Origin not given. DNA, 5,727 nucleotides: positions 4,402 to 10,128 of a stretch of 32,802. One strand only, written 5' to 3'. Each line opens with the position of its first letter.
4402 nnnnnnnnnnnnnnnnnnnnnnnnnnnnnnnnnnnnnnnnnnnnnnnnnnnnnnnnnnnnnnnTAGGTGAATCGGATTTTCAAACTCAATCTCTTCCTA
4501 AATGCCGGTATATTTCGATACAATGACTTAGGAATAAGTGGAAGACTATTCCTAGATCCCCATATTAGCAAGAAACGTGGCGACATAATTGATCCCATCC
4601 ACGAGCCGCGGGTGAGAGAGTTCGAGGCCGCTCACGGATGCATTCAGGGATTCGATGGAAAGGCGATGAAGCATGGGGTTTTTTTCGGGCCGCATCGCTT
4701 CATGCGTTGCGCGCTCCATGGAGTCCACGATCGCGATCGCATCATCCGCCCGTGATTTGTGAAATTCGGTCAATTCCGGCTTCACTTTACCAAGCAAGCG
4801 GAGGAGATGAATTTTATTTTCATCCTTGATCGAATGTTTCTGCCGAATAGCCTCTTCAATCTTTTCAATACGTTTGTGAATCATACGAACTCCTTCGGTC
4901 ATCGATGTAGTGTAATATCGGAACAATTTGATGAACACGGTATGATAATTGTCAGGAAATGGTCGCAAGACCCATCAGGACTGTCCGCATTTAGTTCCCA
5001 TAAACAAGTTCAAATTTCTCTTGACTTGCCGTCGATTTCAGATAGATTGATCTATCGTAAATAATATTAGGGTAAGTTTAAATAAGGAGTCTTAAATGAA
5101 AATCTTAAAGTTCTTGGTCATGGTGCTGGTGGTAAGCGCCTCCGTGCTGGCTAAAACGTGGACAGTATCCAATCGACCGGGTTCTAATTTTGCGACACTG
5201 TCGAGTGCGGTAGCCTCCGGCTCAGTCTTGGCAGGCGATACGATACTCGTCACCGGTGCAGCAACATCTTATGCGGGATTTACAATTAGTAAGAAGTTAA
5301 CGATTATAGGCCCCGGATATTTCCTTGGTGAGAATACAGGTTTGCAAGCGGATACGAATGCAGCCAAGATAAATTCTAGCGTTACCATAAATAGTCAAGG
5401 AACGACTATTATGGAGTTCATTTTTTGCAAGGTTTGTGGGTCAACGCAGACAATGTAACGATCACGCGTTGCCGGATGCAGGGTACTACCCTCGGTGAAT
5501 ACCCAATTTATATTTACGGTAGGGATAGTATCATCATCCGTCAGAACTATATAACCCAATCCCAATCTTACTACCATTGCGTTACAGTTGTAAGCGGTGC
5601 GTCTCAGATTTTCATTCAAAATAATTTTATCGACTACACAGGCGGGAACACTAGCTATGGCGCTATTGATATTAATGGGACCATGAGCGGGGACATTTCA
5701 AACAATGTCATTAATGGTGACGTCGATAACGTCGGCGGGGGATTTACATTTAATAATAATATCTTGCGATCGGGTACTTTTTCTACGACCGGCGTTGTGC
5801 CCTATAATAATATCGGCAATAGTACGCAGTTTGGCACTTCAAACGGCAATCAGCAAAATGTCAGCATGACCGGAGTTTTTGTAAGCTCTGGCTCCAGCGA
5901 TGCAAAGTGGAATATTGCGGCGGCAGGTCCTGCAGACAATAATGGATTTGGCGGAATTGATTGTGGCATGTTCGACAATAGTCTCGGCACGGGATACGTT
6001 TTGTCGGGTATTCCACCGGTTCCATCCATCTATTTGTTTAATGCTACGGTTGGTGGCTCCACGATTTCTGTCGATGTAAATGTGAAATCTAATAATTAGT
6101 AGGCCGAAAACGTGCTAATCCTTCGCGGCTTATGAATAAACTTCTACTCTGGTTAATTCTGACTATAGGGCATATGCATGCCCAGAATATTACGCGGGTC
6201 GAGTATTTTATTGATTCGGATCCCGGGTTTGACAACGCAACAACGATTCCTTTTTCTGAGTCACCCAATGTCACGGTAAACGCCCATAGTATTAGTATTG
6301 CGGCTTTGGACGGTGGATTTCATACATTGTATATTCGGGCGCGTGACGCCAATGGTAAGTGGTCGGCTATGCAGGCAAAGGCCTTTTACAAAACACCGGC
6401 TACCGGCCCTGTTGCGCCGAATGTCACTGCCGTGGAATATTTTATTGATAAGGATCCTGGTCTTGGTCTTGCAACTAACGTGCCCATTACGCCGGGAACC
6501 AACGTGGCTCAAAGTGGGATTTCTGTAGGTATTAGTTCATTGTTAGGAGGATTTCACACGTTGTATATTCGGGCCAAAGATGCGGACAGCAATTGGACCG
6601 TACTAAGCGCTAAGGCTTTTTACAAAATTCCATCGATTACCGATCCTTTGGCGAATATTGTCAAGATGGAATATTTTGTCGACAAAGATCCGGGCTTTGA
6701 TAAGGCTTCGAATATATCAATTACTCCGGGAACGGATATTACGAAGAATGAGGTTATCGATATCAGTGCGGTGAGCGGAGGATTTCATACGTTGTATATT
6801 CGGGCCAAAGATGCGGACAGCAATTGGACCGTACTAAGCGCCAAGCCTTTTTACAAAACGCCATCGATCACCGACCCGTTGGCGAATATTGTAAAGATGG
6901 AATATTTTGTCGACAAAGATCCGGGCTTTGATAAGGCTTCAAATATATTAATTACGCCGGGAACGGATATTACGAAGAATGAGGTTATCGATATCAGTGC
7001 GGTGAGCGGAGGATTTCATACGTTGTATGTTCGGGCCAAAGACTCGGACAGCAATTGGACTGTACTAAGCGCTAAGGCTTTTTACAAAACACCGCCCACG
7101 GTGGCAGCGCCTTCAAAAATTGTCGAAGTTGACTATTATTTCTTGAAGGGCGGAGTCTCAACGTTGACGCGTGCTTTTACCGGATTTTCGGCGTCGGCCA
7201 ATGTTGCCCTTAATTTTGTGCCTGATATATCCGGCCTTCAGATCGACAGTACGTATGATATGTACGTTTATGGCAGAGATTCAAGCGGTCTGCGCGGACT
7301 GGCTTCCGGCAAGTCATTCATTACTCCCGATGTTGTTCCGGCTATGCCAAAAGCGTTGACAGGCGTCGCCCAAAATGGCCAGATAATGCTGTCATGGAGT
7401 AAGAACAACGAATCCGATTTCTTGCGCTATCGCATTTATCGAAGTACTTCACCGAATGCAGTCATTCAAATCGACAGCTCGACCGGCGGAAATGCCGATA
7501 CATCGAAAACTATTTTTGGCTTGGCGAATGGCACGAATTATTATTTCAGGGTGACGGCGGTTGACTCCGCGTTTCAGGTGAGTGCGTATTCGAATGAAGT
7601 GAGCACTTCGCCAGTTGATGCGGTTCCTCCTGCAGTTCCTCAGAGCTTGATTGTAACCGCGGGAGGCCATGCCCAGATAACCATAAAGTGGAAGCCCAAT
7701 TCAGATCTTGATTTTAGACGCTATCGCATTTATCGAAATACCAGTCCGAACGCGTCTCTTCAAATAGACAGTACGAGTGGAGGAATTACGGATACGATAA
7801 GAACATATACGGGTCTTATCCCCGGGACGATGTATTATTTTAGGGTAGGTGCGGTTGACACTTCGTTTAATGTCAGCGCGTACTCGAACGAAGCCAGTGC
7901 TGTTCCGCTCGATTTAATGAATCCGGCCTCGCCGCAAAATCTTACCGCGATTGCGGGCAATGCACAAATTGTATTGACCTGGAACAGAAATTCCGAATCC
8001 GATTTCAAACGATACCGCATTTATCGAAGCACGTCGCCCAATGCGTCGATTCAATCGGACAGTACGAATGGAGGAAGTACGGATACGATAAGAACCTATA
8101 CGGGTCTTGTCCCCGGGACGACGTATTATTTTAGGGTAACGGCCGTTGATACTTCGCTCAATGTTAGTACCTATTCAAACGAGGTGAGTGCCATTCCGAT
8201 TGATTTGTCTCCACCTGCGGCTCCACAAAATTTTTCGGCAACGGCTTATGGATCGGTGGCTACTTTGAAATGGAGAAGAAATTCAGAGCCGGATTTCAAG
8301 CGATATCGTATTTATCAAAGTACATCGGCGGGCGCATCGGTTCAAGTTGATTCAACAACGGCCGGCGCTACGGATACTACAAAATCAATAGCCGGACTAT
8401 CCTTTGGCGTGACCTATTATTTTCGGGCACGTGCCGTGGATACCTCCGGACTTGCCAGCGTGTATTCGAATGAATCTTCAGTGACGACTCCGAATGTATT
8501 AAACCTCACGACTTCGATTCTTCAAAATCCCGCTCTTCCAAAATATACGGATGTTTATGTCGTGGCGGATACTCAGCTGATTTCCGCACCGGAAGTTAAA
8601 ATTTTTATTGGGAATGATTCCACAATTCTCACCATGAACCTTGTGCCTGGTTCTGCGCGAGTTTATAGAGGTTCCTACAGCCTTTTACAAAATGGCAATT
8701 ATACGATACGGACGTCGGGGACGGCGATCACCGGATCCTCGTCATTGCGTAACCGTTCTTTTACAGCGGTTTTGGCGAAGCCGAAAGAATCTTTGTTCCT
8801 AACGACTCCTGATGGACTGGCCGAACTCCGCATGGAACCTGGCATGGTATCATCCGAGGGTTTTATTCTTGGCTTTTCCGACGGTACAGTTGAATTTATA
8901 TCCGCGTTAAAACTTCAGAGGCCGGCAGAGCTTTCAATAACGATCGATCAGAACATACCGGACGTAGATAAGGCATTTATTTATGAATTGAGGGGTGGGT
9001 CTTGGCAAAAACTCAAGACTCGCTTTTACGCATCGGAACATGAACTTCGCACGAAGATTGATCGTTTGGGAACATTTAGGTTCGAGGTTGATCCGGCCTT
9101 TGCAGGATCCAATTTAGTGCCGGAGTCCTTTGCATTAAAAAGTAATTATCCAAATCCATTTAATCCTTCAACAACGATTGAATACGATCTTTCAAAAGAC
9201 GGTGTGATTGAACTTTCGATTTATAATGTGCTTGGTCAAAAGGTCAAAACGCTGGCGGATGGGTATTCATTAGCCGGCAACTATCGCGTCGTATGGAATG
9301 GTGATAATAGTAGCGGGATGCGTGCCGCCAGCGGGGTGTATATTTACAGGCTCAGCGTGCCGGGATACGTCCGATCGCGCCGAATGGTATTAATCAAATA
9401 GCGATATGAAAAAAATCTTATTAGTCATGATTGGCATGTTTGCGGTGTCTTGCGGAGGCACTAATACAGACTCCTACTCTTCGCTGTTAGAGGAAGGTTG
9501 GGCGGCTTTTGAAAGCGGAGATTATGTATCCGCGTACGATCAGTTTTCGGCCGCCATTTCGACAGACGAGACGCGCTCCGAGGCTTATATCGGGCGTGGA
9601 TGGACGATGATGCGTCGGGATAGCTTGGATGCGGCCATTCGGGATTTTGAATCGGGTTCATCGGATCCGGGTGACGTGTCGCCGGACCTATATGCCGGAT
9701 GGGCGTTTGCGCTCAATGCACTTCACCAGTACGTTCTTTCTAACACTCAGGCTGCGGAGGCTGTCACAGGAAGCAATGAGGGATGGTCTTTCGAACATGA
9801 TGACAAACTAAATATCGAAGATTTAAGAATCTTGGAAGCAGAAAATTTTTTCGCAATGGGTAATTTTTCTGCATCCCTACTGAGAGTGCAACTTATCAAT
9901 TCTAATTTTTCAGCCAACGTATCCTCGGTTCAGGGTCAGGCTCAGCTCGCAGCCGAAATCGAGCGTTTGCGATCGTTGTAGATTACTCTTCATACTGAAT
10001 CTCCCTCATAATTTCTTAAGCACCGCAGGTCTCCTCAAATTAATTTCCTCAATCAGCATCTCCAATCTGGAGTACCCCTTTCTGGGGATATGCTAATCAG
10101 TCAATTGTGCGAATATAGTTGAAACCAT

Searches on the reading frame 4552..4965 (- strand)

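Call 22: search_protein_families(library=pfam, proteins=[window:4552-4965:-], max_evalue=0.001)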
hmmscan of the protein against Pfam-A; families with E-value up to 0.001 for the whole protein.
window:4552-4965:- (137 aa): 2 families
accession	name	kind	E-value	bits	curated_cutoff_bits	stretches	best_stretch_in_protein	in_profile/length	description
PF14357.11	DUF4404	-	8.7e-07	29.9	27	0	104-137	50-83/83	Domain of unknown function (DUF4404)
PF01544.23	CorA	-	8.3e-05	22.5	27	1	4-105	105-200/292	CorA-like Mg2+ transporter protein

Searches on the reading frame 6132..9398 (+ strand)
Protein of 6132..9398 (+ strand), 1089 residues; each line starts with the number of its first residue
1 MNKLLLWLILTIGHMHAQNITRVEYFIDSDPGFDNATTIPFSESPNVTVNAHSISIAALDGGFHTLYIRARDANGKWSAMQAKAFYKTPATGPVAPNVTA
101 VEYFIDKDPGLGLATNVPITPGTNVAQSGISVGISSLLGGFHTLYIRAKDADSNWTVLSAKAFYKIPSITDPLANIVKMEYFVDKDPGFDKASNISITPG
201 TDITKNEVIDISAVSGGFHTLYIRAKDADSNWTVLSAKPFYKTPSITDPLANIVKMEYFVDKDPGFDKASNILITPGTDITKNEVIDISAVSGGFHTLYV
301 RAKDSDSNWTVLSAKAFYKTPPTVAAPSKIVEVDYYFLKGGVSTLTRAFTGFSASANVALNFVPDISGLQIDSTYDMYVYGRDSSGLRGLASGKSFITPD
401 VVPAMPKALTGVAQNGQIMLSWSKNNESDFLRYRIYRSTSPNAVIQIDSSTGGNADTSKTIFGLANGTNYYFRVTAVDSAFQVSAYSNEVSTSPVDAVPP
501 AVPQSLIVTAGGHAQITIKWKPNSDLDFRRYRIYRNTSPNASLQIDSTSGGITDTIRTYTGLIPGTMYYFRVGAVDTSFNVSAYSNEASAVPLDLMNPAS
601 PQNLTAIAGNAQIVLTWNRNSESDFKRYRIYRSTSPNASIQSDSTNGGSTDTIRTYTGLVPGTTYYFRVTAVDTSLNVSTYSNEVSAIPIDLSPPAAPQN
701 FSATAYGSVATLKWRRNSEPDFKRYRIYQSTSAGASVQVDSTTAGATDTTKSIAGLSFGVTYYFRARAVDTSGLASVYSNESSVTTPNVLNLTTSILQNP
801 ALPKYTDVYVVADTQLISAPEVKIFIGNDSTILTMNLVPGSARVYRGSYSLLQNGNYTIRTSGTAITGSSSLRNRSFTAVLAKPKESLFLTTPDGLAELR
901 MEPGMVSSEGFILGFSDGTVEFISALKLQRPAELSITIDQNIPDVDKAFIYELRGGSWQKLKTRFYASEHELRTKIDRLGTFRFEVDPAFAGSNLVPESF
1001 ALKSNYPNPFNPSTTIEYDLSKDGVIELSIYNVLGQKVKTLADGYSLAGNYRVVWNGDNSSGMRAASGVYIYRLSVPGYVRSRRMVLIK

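Call 22: search_protein_families(library=pfam, proteins=[window:6132-9398:+], max_evalue=0.001)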
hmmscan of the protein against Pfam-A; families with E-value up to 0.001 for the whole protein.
window:6132-9398:+ (1089 aa): 11 families
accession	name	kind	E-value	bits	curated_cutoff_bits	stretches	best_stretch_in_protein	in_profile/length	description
PF00041.27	fn3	-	5.8e-30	103.8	25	3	600-683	2-79/84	Fibronectin type III domain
PF16389.11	DUF4998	-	6.3e-17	62.2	29.1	1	601-683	23-104/199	Domain of unknown function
PF16656.11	Pur_ac_phosph_N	-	1.2e-10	42.2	30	0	610-674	12-83/93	Purple acid Phosphatase, N-terminal domain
PF10179.15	NDNF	-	1.1e-07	32.4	27.3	0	649-681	86-118/127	Neuron-derived neurotrophic factor, first Fn(III) domain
PF07495.19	Y_Y_Y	-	1.7e-07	31.5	26.6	0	280-310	24-54/65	Y_Y_Y domain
PF16655.11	PhoD_N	-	6.8e-07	30.2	30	0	611-675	26-82/90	PhoD-like phosphatase, N-terminal domain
PF13860.13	FlgD_ig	-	4.5e-06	27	27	1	1017-1073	15-72/79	FlgD Ig-like domain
PF01108.23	Tissue_fac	-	0.00023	21.4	27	0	596-675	20-102/107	Tissue factor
PF25788.1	Ig_Rha78A_N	-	0.00042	21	27.4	0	610-683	17-95/105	Rha78A-like, N-terminal immunoglobulin domain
PF18962.6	Por_Secre_tail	-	0.00044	20.9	27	0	1006-1040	2-36/75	Secretion system C-terminal sorting domain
PF25059.1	FN3_DSCAM-DSCAML_C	-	0.00093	19.9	39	0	433-481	23-69/89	DSCAM/DSCAML C-terminal Fn3-like domain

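Call 69: search_protein_families(library=ncbifam, proteins=[window:6132-9398:+], max_evalue=0.5)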
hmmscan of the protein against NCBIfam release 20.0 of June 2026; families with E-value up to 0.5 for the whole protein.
window:6132-9398:+ (1089 aa): 7 families
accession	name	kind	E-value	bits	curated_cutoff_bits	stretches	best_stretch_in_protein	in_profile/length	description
NF045522.1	MXAN_2561_fam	equivalog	1.7e-18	67.1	150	4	403-496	169-260/304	MXAN_2561 family MXYO-CTERM-anchored protein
TIGR04183.1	Por_Secre_tail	domain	7.9e-09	35.4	23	1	1006-1086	2-70/72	T9SS type A sorting domain-containing protein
NF033707.1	T9SS_sortase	equivalog_domain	8.2e-09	33.7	420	1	1004-1076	1000-1077/1095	type IX secretion system sortase PorU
NF005176.1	PRK06655.1-1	equivalog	0.00075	19.5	230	1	1026-1073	99-146/197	flagellar hook assembly protein FlgD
NF052323.1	T9SSA_dep_M6i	equivalog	0.002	16.1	600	1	1005-1075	960-1025/1043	T9SS-dependent M6-like inactivated metalloprotease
NF009277.0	PRK12634.1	equivalog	0.053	13.6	333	1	1023-1070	121-168/221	flagellar basal body rod modification protein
NF041898.1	pec_ly_PelI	equivalog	0.079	12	620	1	417-497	34-112/349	pectate lyase PelI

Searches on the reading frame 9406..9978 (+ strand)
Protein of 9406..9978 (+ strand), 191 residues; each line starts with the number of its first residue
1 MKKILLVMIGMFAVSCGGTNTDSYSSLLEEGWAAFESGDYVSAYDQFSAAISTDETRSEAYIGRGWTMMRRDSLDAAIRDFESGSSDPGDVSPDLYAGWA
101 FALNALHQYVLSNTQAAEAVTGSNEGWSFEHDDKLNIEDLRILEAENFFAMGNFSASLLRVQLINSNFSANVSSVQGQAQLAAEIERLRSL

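Call 22: search_protein_families(library=pfam, proteins=[window:9406-9978:+], max_evalue=0.001)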
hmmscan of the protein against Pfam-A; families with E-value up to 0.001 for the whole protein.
window:9406-9978:+ (191 aa): 1 family
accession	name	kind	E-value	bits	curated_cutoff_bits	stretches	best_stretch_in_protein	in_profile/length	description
PF07719.23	TPR_2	-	0.00011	22.5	27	0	27-55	4-32/34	Tetratricopeptide repeat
